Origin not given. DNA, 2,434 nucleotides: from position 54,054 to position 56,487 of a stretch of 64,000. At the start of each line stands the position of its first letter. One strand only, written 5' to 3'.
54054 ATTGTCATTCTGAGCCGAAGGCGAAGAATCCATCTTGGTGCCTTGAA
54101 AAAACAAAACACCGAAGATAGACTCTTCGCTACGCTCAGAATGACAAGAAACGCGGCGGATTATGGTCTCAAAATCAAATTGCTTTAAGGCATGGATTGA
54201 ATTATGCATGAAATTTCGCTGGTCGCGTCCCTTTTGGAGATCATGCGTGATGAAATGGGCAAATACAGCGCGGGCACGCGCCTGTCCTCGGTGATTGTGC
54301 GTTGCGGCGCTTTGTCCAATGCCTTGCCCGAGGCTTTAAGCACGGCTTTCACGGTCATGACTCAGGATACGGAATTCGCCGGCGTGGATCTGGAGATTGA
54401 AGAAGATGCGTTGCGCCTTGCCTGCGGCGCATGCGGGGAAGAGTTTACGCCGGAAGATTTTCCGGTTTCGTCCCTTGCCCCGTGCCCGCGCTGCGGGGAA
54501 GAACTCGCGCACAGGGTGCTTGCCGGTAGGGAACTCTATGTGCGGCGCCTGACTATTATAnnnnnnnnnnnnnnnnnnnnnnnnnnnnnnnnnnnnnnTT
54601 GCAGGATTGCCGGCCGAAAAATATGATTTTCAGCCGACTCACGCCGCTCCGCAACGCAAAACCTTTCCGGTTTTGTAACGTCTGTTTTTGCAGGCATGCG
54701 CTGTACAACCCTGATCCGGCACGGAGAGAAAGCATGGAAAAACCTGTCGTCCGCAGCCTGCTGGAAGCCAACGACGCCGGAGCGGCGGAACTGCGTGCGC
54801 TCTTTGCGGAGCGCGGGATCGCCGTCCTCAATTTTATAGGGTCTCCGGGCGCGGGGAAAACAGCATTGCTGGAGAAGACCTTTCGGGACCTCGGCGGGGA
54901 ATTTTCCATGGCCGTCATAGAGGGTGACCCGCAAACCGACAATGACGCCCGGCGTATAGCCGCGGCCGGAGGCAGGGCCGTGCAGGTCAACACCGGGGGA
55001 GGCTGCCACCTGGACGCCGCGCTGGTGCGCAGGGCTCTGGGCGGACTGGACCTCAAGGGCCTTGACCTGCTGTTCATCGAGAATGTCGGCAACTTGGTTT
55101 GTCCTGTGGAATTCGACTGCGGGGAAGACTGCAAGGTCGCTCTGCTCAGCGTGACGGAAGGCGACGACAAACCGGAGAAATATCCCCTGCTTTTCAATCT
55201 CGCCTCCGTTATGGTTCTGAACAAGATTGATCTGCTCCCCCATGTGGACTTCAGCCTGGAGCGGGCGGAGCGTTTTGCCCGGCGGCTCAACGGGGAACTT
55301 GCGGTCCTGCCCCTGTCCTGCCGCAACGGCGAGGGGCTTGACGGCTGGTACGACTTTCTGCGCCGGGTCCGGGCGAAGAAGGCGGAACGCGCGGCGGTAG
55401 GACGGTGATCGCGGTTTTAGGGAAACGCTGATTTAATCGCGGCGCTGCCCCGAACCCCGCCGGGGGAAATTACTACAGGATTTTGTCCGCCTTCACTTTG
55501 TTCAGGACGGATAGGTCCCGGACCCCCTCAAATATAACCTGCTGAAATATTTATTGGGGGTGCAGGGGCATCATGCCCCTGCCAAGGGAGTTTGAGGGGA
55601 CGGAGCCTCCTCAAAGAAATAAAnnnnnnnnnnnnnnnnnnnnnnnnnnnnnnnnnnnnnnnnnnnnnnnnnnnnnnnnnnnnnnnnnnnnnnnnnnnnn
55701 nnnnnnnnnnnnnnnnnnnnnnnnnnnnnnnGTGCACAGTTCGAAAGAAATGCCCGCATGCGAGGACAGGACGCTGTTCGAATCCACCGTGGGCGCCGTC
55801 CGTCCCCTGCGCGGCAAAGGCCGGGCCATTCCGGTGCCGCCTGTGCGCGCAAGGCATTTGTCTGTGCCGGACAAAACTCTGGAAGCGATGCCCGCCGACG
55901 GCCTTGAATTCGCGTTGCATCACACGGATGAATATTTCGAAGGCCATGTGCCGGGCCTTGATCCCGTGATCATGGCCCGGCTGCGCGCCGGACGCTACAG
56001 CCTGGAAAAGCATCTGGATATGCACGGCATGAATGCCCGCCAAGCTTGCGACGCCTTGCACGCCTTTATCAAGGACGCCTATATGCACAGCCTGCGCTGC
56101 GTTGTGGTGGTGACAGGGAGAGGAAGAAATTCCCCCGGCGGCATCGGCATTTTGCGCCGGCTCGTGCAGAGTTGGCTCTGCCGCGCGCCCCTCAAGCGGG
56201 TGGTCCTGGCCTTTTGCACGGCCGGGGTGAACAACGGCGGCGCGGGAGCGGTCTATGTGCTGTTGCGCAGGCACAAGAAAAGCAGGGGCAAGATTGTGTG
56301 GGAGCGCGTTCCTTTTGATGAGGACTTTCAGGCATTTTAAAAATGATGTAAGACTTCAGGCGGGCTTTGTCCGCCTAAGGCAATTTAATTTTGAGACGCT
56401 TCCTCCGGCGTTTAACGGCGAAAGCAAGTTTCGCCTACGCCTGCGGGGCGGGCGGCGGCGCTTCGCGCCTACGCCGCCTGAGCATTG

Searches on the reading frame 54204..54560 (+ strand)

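Call 59: search_protein_families(library=pfam, proteins=[window:54204-54560:+], max_evalue=0.00001)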
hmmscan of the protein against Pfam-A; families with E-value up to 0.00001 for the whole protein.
window:54204-54560:+ (119 aa): 1 family
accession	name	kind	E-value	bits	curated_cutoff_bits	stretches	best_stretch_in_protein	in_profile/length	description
PF01155.25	HypA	-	9.7e-26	90.4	28.9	1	1-117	1-111/112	Hydrogenase/urease nickel incorporation, metallochaperone, hypA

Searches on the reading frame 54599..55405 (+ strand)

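Call 59: search_protein_families(library=pfam, proteins=[window:54599-55405:+], max_evalue=0.00001)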
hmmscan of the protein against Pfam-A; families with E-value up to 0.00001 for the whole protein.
window:54599-55405:+ (269 aa): 1 family
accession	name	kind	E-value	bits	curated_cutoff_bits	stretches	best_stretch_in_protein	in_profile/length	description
PF02492.25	cobW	-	7e-23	81.6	20.7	1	77-236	3-178/180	CobW/HypB/UreG, nucleotide-binding domain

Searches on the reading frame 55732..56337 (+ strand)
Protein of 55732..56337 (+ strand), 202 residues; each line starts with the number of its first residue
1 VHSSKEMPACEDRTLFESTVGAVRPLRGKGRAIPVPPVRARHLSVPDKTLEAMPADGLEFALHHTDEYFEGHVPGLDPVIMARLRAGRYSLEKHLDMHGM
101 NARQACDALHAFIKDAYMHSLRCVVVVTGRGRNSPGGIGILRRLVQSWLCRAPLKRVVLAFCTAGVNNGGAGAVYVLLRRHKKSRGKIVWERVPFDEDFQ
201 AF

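Call 59: search_protein_families(library=pfam, proteins=[window:55732-56337:+], max_evalue=0.00001)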
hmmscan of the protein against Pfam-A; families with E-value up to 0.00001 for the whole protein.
window:55732-56337:+ (202 aa): 1 family
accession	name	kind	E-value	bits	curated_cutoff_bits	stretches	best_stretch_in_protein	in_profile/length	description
PF01713.27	Smr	-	5e-23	81.5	25.7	1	95-179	1-77/77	Smr domain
